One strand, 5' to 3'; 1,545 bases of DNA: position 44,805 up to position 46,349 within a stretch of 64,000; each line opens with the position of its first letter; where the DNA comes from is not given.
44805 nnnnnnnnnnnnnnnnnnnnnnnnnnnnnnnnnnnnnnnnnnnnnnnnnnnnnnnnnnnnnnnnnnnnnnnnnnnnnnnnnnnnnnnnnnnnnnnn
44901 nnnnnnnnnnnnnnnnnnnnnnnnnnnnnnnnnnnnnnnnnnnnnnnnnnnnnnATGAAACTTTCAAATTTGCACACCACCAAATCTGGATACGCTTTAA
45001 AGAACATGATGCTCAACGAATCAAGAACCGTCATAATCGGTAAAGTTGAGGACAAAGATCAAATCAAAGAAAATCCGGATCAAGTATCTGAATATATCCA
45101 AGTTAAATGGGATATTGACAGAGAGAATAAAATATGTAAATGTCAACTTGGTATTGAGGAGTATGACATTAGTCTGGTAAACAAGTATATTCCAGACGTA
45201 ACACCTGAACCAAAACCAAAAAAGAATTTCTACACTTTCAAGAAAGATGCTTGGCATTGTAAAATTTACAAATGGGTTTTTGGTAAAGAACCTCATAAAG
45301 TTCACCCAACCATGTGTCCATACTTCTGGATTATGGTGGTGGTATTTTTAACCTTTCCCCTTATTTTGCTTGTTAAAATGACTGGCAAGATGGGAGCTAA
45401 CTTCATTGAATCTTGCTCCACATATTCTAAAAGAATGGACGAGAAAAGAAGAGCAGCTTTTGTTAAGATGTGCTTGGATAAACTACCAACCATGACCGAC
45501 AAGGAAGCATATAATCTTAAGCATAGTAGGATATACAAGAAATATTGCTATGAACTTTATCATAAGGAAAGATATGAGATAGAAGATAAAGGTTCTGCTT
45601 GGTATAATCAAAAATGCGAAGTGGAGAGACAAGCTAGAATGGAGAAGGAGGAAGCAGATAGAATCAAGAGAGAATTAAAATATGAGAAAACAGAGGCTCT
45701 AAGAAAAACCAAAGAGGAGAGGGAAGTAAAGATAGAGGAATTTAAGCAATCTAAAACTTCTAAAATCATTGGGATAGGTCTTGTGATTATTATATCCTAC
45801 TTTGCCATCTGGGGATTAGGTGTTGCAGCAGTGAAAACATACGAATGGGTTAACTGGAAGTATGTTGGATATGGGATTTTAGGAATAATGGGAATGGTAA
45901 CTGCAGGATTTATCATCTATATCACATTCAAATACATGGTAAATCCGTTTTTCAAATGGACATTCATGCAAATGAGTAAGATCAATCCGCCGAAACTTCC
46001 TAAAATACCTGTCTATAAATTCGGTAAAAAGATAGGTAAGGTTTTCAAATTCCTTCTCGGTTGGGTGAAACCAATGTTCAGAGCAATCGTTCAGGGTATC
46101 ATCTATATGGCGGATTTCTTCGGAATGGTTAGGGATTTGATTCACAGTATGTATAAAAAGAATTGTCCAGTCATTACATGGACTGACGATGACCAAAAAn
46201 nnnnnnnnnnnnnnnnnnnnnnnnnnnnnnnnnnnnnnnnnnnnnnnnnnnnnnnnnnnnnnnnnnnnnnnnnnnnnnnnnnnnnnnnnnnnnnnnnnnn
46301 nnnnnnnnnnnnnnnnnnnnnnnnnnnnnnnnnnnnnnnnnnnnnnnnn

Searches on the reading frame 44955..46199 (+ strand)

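Call 25: search_protein_families(library=pfam, proteins=[window:44955-46199:+], max_evalue=0.001)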
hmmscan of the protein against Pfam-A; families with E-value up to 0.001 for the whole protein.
window:44955-46199:+ (415 aa): 0 families

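Call 26: search_protein_families(library=phrogs, proteins=[window:44955-46199:+], max_evalue=0.001)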
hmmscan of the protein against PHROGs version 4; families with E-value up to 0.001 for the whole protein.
window:44955-46199:+ (415 aa): 1 family
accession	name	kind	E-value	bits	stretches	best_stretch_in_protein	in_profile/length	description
phrog_944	-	moron, auxiliary metabolic gene and host takeover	2.6e-06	28.3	1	96-135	88-126/235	membrane protein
